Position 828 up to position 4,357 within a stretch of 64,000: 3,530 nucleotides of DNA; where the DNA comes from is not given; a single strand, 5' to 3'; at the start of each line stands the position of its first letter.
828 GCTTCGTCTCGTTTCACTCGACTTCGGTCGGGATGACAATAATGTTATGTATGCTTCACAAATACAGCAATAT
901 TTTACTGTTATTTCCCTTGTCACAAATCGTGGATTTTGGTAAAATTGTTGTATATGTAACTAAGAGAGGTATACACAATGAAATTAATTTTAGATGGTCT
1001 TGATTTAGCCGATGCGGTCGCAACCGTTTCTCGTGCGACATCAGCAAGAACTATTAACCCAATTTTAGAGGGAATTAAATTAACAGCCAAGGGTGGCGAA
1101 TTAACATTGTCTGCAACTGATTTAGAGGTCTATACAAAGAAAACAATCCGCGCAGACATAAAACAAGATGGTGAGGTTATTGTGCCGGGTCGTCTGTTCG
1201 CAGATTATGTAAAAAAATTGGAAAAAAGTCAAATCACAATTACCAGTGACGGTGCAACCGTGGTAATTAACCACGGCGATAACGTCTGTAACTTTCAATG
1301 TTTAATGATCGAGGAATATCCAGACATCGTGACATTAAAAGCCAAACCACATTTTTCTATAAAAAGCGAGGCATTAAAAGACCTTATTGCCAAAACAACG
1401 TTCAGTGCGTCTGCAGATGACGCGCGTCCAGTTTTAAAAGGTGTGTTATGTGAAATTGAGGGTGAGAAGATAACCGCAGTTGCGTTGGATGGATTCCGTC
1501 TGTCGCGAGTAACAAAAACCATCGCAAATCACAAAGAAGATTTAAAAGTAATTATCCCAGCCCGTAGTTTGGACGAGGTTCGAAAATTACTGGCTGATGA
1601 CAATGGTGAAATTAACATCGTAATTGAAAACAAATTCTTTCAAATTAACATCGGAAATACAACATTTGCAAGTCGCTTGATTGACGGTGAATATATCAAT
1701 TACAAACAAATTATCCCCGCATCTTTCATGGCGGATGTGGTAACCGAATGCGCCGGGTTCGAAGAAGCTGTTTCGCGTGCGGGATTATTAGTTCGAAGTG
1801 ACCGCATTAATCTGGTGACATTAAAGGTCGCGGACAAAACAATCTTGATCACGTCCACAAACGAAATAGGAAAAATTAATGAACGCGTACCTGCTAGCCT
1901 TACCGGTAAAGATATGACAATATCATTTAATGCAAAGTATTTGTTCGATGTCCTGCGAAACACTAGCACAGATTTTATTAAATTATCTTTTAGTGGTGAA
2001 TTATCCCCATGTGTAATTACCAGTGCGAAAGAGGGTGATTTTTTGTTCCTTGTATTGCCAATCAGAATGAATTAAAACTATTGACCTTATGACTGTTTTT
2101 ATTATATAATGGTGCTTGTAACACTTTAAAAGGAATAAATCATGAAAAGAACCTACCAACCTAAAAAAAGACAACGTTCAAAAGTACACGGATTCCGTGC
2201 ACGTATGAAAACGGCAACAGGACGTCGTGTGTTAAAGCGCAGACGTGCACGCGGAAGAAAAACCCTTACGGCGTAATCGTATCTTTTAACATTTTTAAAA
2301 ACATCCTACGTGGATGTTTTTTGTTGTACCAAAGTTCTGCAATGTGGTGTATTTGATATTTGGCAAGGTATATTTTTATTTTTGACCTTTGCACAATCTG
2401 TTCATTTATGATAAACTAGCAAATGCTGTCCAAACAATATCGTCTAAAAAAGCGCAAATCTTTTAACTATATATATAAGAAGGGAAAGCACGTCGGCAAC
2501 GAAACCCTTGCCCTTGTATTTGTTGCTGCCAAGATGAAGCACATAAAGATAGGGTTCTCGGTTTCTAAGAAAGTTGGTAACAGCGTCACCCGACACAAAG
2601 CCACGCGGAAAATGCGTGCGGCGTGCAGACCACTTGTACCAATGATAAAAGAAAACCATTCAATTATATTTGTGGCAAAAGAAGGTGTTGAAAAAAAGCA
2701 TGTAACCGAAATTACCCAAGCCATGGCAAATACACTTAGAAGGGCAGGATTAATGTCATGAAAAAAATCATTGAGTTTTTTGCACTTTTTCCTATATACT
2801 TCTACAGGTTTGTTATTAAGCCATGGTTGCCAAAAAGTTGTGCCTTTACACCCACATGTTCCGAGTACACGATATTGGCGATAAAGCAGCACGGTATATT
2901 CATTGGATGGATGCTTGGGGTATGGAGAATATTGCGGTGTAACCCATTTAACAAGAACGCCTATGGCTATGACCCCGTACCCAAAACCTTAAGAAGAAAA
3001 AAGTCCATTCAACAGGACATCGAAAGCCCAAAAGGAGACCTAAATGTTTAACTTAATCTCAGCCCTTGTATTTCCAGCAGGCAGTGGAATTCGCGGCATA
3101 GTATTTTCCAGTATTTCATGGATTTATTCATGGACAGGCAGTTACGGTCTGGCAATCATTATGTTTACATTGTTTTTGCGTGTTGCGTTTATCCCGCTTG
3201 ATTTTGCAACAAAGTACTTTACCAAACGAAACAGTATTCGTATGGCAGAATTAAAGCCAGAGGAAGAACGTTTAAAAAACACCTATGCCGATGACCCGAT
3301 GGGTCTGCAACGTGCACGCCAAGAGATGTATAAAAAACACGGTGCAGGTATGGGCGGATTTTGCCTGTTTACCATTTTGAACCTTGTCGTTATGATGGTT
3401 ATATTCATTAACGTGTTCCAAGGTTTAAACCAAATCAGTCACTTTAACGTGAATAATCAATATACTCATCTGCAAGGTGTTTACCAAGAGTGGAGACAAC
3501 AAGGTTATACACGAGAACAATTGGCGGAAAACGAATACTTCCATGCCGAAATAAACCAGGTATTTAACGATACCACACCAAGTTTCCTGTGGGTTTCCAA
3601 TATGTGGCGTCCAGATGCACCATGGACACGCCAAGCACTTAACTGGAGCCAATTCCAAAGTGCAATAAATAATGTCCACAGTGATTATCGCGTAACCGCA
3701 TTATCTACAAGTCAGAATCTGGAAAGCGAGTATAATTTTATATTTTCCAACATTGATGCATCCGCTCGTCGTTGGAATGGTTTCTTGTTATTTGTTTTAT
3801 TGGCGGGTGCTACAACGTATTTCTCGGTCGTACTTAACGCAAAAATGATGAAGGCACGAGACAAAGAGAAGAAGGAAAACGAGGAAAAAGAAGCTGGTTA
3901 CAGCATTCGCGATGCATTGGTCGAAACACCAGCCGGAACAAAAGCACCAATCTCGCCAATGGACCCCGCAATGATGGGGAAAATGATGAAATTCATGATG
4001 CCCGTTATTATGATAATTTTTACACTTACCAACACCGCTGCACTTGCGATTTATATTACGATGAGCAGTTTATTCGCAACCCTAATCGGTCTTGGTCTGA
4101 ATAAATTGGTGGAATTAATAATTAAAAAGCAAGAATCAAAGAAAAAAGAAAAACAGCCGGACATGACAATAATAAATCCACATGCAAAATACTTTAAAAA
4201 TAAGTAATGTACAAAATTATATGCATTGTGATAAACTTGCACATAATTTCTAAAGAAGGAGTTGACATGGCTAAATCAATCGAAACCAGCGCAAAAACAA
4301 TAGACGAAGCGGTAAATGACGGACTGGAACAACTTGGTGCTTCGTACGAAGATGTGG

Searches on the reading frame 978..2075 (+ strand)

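Call 34: search_protein_families(library=pfam, proteins=[window:978-2075:+], max_evalue=0.00001)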
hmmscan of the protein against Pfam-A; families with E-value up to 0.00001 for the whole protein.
window:978-2075:+ (365 aa): 3 families
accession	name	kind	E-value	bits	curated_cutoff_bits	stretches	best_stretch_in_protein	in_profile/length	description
PF00712.24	DNA_pol3_beta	-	6.7e-40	136.4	24.4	2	1-117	1-119/120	DNA polymerase III beta subunit, N-terminal domain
PF02767.21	DNA_pol3_beta_2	-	4e-36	124.3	27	2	128-239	2-114/116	DNA polymerase III beta subunit, central domain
PF02768.20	DNA_pol3_beta_3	-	2.6e-25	89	27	1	243-363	1-121/121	DNA polymerase III beta subunit, C-terminal domain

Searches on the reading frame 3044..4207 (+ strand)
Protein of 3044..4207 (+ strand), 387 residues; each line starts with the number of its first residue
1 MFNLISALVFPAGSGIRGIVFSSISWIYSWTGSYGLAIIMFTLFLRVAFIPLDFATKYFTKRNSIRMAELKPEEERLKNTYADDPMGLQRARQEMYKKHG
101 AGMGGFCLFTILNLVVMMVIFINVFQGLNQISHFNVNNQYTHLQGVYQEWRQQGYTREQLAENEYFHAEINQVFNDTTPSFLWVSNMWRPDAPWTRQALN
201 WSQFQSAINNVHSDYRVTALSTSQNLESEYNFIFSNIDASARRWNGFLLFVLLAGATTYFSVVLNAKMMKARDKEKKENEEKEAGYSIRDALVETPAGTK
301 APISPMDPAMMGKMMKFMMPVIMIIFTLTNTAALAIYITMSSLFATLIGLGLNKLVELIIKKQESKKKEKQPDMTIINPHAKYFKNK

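Call 34: search_protein_families(library=pfam, proteins=[window:3044-4207:+], max_evalue=0.00001)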
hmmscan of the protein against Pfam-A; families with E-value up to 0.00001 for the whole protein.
window:3044-4207:+ (387 aa): 1 family
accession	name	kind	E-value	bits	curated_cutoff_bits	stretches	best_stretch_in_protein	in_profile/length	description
PF02096.25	60KD_IMP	-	1.3e-24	87.5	35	1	34-348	1-157/163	60Kd inner membrane protein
